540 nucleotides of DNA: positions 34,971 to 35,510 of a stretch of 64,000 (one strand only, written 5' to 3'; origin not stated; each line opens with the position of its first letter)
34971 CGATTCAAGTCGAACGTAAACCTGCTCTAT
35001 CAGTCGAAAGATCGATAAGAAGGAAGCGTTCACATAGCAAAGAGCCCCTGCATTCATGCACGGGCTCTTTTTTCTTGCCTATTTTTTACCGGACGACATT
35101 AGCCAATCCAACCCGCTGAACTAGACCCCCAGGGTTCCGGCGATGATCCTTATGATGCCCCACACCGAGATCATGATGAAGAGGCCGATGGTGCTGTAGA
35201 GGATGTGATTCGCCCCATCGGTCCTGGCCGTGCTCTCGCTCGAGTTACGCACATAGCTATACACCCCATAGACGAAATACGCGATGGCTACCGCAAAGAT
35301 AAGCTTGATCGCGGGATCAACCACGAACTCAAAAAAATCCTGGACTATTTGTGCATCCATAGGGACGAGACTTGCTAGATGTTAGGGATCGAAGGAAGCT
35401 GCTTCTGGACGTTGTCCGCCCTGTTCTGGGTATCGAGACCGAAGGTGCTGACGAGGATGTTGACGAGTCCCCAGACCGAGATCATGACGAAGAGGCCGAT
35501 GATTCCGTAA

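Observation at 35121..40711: Array of six paralogous TrbC/VirB2-like (T4SS-type) pilin genes with an orphan binding protein, a methyltransferase and a coiled-coil membrane protein, downstream of gyrA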

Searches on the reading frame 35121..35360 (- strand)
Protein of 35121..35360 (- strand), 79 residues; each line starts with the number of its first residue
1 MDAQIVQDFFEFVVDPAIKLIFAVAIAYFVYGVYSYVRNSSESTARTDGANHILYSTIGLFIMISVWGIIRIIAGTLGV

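Call 3: search_protein_families(library=pfam, proteins=[window:35121-35360:-], max_evalue=1)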
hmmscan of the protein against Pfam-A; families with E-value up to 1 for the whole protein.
window:35121-35360:- (79 aa): 2 families
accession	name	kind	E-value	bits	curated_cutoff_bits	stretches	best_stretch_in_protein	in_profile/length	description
PF18895.5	T4SS_pilin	-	4.6e-06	27.1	26.6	1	15-73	14-71/71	Type IV secretion system pilin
PF21944.1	Hemotin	-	0.15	12.2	27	1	19-41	11-33/74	Hemotin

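Call 4: search_protein_families(library=ncbifam, proteins=[window:35121-35360:-], max_evalue=1)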
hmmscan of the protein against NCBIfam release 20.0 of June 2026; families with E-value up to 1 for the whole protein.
window:35121-35360:- (79 aa): 2 families
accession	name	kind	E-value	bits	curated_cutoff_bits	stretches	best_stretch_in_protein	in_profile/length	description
NF045849.1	ICE_MMCAP2_0565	equivalog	1e-05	25.1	40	1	17-76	20-79/80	Mbov_0395 family pilin-like conjugal transfer protein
TIGR02866.1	CoxB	equivalog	0.058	12.9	147.7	1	6-67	9-72/202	cytochrome c oxidase subunit II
